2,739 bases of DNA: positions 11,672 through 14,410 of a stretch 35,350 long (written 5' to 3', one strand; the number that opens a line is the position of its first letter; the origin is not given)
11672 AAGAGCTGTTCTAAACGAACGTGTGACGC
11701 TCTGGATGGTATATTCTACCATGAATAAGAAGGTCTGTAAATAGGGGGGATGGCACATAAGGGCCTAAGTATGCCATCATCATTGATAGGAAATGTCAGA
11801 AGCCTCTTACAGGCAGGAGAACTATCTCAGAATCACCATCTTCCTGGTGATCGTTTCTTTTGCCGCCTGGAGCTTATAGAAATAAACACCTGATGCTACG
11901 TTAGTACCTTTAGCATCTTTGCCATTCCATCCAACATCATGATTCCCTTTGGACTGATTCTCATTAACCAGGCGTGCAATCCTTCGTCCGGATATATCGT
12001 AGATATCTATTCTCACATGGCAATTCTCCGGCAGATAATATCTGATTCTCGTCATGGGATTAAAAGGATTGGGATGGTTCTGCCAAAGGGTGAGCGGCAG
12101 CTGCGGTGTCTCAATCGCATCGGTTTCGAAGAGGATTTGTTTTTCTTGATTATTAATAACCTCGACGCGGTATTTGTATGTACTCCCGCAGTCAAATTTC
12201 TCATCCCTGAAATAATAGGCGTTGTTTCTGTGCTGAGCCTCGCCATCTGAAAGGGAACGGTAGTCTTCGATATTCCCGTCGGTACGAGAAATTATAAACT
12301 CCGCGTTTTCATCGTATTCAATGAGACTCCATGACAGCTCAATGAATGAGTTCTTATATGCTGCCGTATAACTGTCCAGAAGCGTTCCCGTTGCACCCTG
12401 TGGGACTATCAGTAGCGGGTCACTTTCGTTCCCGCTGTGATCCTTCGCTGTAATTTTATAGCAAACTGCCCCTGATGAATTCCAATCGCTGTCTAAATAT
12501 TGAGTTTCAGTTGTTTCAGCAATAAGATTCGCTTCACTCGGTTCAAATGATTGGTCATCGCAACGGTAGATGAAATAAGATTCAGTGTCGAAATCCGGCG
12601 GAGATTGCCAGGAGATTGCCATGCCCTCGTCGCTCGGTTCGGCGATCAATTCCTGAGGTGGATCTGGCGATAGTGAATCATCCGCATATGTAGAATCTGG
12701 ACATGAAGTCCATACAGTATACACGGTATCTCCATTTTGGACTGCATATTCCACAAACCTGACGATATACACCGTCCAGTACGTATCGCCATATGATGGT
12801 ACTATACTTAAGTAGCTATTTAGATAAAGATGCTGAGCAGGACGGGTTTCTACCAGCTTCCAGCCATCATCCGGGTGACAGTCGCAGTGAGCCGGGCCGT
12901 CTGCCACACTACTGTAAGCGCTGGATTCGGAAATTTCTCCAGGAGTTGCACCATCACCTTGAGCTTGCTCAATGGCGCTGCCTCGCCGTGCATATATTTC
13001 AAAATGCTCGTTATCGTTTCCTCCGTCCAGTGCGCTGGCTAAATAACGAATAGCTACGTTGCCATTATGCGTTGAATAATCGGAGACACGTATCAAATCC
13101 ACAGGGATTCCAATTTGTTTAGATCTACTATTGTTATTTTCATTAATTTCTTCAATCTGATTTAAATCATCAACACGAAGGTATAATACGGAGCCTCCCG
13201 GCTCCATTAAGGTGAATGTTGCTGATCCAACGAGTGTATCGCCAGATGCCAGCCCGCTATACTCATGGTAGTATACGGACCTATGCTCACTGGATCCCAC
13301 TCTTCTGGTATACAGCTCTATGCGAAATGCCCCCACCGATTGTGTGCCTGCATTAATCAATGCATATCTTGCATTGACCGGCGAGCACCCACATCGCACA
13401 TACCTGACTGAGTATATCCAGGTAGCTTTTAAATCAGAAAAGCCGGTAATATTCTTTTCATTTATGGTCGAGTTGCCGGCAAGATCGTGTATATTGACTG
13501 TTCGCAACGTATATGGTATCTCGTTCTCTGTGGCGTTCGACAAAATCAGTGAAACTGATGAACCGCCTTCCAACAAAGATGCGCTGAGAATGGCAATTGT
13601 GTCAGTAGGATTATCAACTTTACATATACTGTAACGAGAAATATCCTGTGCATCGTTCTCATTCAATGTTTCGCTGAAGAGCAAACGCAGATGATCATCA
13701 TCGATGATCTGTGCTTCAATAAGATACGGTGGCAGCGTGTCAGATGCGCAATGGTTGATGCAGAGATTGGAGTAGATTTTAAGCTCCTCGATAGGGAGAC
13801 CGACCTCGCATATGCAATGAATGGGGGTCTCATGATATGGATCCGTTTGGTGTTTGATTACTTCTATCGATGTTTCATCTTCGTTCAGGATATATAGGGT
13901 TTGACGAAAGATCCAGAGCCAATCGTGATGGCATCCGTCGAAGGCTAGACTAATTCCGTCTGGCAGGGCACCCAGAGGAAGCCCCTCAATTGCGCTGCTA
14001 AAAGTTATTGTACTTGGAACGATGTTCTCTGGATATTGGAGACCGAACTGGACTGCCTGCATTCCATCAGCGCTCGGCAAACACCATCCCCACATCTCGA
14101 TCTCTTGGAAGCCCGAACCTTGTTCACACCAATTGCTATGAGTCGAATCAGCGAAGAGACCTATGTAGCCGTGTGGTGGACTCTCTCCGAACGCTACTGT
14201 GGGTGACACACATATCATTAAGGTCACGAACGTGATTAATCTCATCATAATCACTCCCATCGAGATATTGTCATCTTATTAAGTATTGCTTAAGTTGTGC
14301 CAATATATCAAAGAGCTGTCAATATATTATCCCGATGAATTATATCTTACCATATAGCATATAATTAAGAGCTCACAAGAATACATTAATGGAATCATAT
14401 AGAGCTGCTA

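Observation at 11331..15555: tRNA-Arg(CCT)-anchored ~4.1-kb integrative islet delimited by a perfect 47-bp direct repeat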

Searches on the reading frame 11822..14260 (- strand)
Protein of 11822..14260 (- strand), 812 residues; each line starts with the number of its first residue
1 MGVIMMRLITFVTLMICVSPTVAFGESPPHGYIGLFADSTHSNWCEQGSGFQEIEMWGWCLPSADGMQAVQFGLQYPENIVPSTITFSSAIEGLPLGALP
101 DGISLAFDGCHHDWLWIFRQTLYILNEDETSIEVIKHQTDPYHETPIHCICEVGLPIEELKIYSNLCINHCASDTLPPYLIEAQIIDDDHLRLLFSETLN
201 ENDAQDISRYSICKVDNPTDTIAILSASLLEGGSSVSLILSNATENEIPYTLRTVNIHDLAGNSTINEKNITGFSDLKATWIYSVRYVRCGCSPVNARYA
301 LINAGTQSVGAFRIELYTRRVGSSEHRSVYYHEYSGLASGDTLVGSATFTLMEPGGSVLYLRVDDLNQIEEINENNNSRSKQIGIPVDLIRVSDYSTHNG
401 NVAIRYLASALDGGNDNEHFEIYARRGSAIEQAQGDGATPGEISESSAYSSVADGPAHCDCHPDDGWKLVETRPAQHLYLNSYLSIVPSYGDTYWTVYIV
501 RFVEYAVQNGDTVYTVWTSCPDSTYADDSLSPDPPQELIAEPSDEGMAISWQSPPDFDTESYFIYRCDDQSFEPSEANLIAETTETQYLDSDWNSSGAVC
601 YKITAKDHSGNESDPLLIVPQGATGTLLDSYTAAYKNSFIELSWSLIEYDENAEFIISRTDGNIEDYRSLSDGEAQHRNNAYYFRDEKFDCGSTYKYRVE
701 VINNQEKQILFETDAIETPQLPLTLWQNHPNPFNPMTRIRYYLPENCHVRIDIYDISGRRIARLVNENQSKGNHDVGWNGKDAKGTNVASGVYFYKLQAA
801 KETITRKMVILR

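Call 7: search_protein_families(library=pfam, proteins=[window:11822-14260:-], max_evalue=0.01)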
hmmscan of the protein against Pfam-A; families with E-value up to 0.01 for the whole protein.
window:11822-14260:- (812 aa): 4 families
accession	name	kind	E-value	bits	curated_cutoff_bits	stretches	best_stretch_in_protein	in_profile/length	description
PF13860.13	FlgD_ig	-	1e-10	41.9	27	1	739-801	14-77/79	FlgD Ig-like domain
PF07705.17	CARDB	-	6.3e-09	36.4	22.7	1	296-380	22-100/101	CARDB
PF18962.6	Por_Secre_tail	-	4.2e-08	33.8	27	1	730-810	3-75/75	Secretion system C-terminal sorting domain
PF13585.12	CHU_C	-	0.0005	20.6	27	1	748-803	28-77/86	CHU_C Type IX secretion signal domain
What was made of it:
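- Checked: An 812-aa ORF at 11822-14260(-) with CARDB and a T9SS sorting domain (call 7).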

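Call 11: find_encoding_contigs(protein=window:11822-14260:-, flank=10000, max_places=10)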
Protein window:11822-14260:- (812 aa): no gene with exactly this product is on record in the collection.

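Call 20: find_homologous_proteins(query=window:11822-14260:-, max_evalue=0.00001)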
Query window:11822-14260:- (812 aa): 31 proteins with E <= 0.00001 among 8000 candidates.
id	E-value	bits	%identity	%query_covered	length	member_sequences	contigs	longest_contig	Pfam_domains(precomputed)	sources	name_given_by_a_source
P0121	0.0e+0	1895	100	100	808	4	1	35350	PF18962.8,PF07705.18,PF13860.13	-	-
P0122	1.6e-14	71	31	22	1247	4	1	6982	PF00801.27,PF18962.8,PF18911.7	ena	-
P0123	1.1e-13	68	34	21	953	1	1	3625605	PF18962.8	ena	-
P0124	3.9e-13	66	45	12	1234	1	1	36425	PF13517.13,PF18962.8,PF00082.28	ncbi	-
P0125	9.0e-12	62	28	23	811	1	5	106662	PF13365.13,PF18962.8,PF00089.33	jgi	jgi:V8-like Glu-specific endopeptidase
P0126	1.3e-11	61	30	25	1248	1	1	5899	PF14873.12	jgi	jgi:hypothetical protein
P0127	1.5e-11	61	39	11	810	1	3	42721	PF09992.15,PF18962.8,PF13860.13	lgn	-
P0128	5.6e-11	59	31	19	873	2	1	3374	PF13313.12,PF18962.8,PF25788.3,PF00041.28,PF16656.12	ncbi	-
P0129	9.1e-11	59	39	11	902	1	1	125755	PF00150.25,PF00754.32,PF16990.12,PF22633.4,PF18962.8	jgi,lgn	-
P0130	1.5e-10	58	28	20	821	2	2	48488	PF16655.13,PF18962.8,PF00041.28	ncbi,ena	-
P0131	1.7e-10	58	40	13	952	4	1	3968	PF13229.13,PF22847.3,PF18962.8,PF04041.20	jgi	-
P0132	3.3e-10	57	42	12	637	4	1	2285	PF18962.8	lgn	-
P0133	4.8e-10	56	31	16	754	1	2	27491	PF04015.18,PF18962.8,PF13860.13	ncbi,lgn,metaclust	metaclust:status=active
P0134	4.9e-10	56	33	14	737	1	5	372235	PF18962.8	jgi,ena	-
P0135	5.6e-10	56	43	12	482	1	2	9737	PF01522.27,PF18962.8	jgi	-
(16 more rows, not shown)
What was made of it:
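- Tried and rejected: The word-indexed homologue search suggested the cargo was an orphan (call 20).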

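Call 21: list_cluster_members(proteins=[P0121, P0002, P0003, P0004])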
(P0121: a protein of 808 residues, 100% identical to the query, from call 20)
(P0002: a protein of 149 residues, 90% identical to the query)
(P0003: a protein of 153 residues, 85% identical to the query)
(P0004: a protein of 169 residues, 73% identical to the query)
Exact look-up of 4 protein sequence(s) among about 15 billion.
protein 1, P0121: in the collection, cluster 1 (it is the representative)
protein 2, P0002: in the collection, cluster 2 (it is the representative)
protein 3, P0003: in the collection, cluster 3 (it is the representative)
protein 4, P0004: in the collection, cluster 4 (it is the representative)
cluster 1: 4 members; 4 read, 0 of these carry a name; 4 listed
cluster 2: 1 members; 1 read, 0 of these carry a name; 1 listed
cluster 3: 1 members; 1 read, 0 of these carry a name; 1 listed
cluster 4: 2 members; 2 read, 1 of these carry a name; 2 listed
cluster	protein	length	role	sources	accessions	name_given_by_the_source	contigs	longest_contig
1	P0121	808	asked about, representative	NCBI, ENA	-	-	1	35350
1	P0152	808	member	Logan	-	-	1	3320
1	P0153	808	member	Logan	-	-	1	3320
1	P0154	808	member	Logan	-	-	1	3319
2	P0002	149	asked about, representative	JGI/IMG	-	-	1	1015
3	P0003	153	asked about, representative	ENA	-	-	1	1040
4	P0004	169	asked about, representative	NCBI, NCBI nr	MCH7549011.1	MAG: site-specific integrase, partial [Candidatus Krumholzibacteriota bacterium] | site-specific integrase [Candidatus Krumholzibacteriota bacterium]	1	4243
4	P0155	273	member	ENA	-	-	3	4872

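Call 22: find_encoding_contigs(protein=P0121, flank=10000, max_places=10)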
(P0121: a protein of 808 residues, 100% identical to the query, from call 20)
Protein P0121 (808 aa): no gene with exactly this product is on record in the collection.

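Call 24: find_encoding_contigs(protein=P0152, flank=10000)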
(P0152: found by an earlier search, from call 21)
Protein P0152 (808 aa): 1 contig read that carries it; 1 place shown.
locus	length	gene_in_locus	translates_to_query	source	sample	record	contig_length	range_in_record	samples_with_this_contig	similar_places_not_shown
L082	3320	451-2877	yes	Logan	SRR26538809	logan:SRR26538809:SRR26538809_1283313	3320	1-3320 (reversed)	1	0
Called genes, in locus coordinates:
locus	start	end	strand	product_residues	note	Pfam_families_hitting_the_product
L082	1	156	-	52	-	?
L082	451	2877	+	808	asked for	PF07705:CARDB, PF13860:FlgD_ig, PF18962:Por_Secre_tail (weak)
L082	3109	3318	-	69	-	?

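Call 37: search_protein_families(library=phrogs, proteins=[window:11822-14260:-], max_evalue=0.1)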
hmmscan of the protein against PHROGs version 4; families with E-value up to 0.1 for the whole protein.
window:11822-14260:- (812 aa): 1 family
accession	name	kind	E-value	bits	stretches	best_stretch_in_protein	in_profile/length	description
phrog_32822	-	head and packaging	0.00023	19.9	1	514-634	655-771/1548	virion structural protein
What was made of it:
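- Checked: No ORF at 14261-15508 with any Pfam or PHROG match (calls 7, 37).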

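Call 38: find_related_loci(query=P0155, collection=viral_contigs, flank=10000)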
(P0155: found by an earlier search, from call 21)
Query P0155 (273 aa) in viral_contigs; peptide patterns used: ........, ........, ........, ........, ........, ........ (x = any residue, [..] = any of these).
66 stretches matched a pattern; 60 encode a relative of the query (tblastn E <= 1e-3); 60 distinct loci.
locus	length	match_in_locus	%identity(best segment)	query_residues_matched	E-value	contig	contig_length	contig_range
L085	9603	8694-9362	31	1-211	2e-22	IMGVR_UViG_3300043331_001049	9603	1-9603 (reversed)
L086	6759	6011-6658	32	17-211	5e-18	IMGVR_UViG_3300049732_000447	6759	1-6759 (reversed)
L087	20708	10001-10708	26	26-226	1e-16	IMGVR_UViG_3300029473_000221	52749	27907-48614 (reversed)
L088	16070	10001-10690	29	17-213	3e-16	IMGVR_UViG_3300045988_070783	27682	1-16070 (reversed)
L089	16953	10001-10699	29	15-213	6e-16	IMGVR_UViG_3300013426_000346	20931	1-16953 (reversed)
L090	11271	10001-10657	30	28-213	7e-16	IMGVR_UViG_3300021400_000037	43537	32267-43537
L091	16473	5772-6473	30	28-249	2e-15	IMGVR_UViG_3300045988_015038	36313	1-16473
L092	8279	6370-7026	30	28-213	3e-15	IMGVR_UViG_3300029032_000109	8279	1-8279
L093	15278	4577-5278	30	28-249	2e-15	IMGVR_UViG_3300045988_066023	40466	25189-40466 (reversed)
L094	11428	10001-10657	31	28-213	4e-15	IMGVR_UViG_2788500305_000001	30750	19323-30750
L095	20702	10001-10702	30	28-249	4e-15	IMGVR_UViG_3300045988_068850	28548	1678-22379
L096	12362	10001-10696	30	15-213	6e-15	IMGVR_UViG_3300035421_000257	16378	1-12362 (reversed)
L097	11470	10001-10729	30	5-213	7e-15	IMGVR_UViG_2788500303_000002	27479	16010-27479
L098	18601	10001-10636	29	41-218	8e-15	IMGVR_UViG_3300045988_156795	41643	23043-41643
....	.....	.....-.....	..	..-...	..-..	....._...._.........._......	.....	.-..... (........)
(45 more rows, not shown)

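Call 39: find_related_loci(query=P0155, collection=metagenome_contigs, flank=10000)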
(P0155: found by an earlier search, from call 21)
Query P0155 (273 aa) in metagenome_contigs; peptide patterns used: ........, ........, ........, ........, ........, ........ (x = any residue, [..] = any of these).
387 stretches matched a pattern; 256 encode a relative of the query (tblastn E <= 1e-3); the best 80 are kept; 80 distinct loci.
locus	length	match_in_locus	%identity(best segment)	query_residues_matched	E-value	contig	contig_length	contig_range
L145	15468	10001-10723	45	6-245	1e-53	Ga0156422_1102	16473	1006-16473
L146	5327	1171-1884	39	3-232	1e-51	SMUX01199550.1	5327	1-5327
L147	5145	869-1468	39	29-226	6e-43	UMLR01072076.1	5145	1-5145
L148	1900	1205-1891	38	11-234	6e-40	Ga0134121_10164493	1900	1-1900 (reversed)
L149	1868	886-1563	35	6-226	4e-38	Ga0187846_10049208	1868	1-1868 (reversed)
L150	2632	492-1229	33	6-242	8e-36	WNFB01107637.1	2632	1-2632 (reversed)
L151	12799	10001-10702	35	5-226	9e-33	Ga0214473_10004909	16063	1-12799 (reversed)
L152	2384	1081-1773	32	1-226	2e-31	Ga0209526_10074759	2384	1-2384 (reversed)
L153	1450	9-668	33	32-242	5e-30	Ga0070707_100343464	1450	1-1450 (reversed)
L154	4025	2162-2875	37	1-226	5e-28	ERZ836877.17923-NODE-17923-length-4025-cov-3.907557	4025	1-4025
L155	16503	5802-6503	31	5-226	9e-28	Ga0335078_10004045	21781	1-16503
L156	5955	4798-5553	34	1-242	2e-27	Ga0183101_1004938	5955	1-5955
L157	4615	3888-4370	40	79-227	2e-27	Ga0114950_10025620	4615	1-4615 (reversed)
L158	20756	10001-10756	33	1-242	1e-26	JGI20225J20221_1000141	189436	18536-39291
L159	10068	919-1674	33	1-240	1e-26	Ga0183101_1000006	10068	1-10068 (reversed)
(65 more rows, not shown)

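Call 43: search_solved_structures(query=window:11822-14260:-, max_evalue=1)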
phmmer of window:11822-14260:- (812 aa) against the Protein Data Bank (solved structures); distinct sequences matched with E-value up to 1: 2.
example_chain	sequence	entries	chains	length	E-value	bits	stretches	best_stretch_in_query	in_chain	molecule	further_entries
3osv_A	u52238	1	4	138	0.04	15.1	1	746-800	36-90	Flagellar basal-body rod modification protein FlgD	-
6e2p_C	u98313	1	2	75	0.8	10.8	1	145-189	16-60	Leptin receptor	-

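Call 54: predict_structure(protein=window:11825-14248:-)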
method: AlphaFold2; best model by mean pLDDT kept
length: 808 residues; sequences in the alignment: 1
mean_pLDDT: 33.3   pTM: 0.23
mean pLDDT of the five models: 33.3, 26.2, 25.0, 23.8, 23.4
residues with pLDDT >= 90: 0; 70-90: 0; 50-70: 19; < 50: 789
segments of 3 or more residues with pLDDT < 50: 1-559, 565-597, 600-745, 748-758, 764-774, 783-808
pLDDT, mean of each block of 10 residues (from residue 1): 36 38 38 33 35 42 41 40 33 32 25 26 27 27 26 34 34 39 37 39 32 30 30 30 28 26 29 26 26 31 35 35 36 33 33 36 34 29 26 26 24 26 23 25 24 27 25 27 24 29 34 31 34 36 37 41 47 46 37 44 45 40 41 32 23 27 32 32 40 33 32 33 29 38 47 44 44 48 42 30 32
secondary structure, 60 per line:
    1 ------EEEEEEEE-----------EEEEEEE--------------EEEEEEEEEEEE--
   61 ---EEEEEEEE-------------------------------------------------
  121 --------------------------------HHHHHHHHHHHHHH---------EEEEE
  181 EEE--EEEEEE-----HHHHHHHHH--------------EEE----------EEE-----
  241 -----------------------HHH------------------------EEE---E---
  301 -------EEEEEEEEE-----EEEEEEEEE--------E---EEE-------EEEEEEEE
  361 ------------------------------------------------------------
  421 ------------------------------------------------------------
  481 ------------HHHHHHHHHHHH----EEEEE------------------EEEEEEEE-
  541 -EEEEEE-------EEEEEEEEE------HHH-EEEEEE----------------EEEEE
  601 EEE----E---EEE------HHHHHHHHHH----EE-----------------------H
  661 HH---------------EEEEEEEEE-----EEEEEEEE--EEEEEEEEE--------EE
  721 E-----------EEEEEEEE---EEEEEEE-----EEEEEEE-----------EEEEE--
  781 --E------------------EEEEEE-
elements in order (helices of 4 or more, strands of 3 or more residues): E7-14 E26-32 E47-58 E64-71 H153-166 E176-183 E186-191 H197-205 E220-222 E233-235 E291-293 E308-316 E322-330 E343-345 E353-360 H493-504 E509-513 E532-539 E542-547 E555-563 E574-579 E596-603 E612-614 H621-630 E678-686 E692-699 E702-710 E719-721 E733-740 E744-750 E756-762 E774-778 E802-807
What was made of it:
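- Tried and rejected: A single-sequence AlphaFold model of the whole cargo was unusable, with pLDDT 33 (call 54).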

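Call 74: find_encoding_contigs(protein=P0153, flank=10000)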
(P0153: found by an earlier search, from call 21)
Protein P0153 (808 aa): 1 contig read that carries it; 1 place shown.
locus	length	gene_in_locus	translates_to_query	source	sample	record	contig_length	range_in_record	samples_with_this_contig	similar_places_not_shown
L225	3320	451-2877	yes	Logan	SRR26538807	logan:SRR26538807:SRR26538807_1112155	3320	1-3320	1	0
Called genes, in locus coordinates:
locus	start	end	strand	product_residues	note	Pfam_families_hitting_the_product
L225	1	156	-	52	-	?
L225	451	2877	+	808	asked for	PF07705:CARDB, PF13860:FlgD_ig, PF18962:Por_Secre_tail (weak)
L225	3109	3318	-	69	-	?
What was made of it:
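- The Logan contigs show the filled state only (calls 24, 74).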

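Call 75: find_encoding_contigs(protein=P0154, flank=10000)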
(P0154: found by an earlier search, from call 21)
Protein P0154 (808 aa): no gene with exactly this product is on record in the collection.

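Call 79: search_protein_representatives(protein=window:12071-14260:-)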
Query: 730 residues. Proteins with E-value up to 0.001 (for the whole library): 3957; up to 1e-10: 834; up to 1e-30: 78. The best 150 are listed.
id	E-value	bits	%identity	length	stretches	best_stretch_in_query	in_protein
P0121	0.0e+00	1695.7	100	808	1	5-730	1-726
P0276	5.4e-216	735.6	33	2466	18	24-266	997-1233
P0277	2.3e-133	462.4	31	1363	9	14-267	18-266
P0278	8.1e-132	457.3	35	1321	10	11-275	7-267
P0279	1.4e-114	400.3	34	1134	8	29-266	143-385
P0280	2.0e-100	353.5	31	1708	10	31-263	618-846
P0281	5.4e-99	348.8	31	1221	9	9-272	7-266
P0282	8.8e-99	348.1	31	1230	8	22-364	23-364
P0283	2.8e-90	320.0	32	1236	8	16-265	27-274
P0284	3.6e-90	319.6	33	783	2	7-379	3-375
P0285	7.2e-84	298.8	31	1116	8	12-266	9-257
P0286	9.8e-81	288.4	30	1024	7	12-265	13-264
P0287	1.0e-76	275.2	28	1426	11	12-265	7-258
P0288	3.8e-72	260.0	29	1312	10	14-264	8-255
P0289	6.7e-71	255.9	30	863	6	11-264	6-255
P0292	1.2e-67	245.2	29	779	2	9-423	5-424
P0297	3.6e-61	223.8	32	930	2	176-730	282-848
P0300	4.5e-54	200.3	32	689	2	9-526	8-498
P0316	8.7e-41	156.4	38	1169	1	455-730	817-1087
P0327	1.7e-37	145.5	36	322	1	21-265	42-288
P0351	9.1e-31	123.2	31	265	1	17-252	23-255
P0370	9.2e-28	113.3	39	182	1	9-170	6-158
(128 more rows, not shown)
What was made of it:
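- Tried and rejected: I rejected this after exhaustive HMMER found 3957 relatives (call 79).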

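Call 80: search_protein_families(library=pfam, proteins=[P0277, P0278, P0284, P0292, P0300, P0327, P0351, P0370, P0297, P0316], max_evalue=0.001)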
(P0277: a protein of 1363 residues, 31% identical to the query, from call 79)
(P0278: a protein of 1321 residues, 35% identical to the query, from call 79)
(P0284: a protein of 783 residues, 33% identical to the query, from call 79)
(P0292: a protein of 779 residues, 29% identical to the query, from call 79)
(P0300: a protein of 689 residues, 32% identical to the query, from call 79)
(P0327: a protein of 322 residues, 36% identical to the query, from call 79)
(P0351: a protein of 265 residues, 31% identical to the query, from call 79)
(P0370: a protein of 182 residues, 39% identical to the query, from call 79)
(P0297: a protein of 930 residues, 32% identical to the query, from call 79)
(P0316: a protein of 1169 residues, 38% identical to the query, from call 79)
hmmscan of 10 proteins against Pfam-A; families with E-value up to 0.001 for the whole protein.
P0277 (1363 aa): 2 families
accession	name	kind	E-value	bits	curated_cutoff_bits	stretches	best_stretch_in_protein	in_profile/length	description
PF13205.12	Big_5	-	1.3e-44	151.6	23.6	5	734-817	19-96/105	Bacterial Ig-like domain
PF13860.13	FlgD_ig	-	3.5e-05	24.2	27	1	1291-1344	15-69/79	FlgD Ig-like domain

P0278 (1321 aa): 5 families
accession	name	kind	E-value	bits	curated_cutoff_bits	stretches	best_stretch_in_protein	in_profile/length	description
PF13205.12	Big_5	-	9.6e-44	148.8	23.6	5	796-880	23-103/105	Bacterial Ig-like domain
PF00041.27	fn3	-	6e-10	39.6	25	0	372-455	1-71/84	Fibronectin type III domain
PF13860.13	FlgD_ig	-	1.6e-06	28.4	27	1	1255-1302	22-69/79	FlgD Ig-like domain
PF13753.12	SWM_repeat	-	0.0002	22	27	0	682-751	4-72/86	Putative flagellar system-associated repeat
PF04234.18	CopC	-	0.00034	22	23.3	0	1277-1304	64-91/92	CopC domain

P0284 (783 aa): 3 families
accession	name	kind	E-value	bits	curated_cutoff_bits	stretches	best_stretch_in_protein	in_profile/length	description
PF13860.13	FlgD_ig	-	6e-11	42.6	27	1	711-766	15-71/79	FlgD Ig-like domain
PF18962.6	Por_Secre_tail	-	1.5e-06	28.9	27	1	700-780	2-74/75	Secretion system C-terminal sorting domain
PF07705.17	CARDB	-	5.7e-05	23.7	22.7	1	284-374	18-98/101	CARDB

P0292 (779 aa): 3 families
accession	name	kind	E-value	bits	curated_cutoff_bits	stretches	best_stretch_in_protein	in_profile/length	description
PF07705.17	CARDB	-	4e-07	30.6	22.7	1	270-383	2-100/101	CARDB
PF13205.12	Big_5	-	1.8e-05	25.8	23.6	1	175-258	14-93/105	Bacterial Ig-like domain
PF13860.13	FlgD_ig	-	3.1e-05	24.3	27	1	715-760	24-69/79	FlgD Ig-like domain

P0300 (689 aa): 4 families
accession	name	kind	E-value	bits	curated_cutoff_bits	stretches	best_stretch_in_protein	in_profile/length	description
PF13860.13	FlgD_ig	-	7.4e-10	39.1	27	1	625-677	24-76/79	FlgD Ig-like domain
PF07705.17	CARDB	-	1.3e-07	32.2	22.7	1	272-375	2-99/101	CARDB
PF16656.11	Pur_ac_phosph_N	-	0.00011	23.1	30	0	516-582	11-81/93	Purple acid Phosphatase, N-terminal domain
PF00041.27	fn3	-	0.00011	22.8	25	0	515-584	11-71/84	Fibronectin type III domain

P0327 (322 aa): 1 family
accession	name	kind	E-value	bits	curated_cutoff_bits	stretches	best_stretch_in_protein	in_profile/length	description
PF13205.12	Big_5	-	3.7e-05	24.8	23.6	1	206-295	16-102/105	Bacterial Ig-like domain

P0351 (265 aa): 0 families

P0370 (182 aa): 0 families

P0297 (930 aa): 4 families
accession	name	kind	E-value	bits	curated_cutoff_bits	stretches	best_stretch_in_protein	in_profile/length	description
PF07705.17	CARDB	-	5.5e-09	36.6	22.7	1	390-492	8-99/101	CARDB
PF18962.6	Por_Secre_tail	-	1.2e-07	32.3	27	1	847-927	2-74/75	Secretion system C-terminal sorting domain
PF13860.13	FlgD_ig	-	2.3e-07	31.1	27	1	856-915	13-73/79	FlgD Ig-like domain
PF13205.12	Big_5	-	8.6e-07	30.1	23.6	1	181-277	11-103/105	Bacterial Ig-like domain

P0316 (1169 aa): 6 families
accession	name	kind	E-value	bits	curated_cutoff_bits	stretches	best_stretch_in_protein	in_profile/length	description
PF08309.17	LVIVD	-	6.8e-122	397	20.2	12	584-623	2-41/42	LVIVD repeat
PF09826.15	Beta_propel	-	1.4e-16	60.9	22.4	0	390-427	93-130/495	Beta propeller domain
PF05694.17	SBP56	-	1.7e-08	34.1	34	0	370-416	308-355/453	56kDa selenium binding protein (SBP56)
PF13860.13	FlgD_ig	-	5.5e-08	33.1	27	1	1095-1151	13-70/79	FlgD Ig-like domain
PF21544.3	PorZ_N_b_propeller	-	4.4e-07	30.7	27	0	157-221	80-139/154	TSS9, PorZ, N-terminal beta-propeller domain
PF18962.6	Por_Secre_tail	-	0.00053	20.7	27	0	1087-1166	3-74/75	Secretion system C-terminal sorting domain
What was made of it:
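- On T9SS substrate (cargo protein): Homologues with the same tail are abundant (calls 20, 80)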
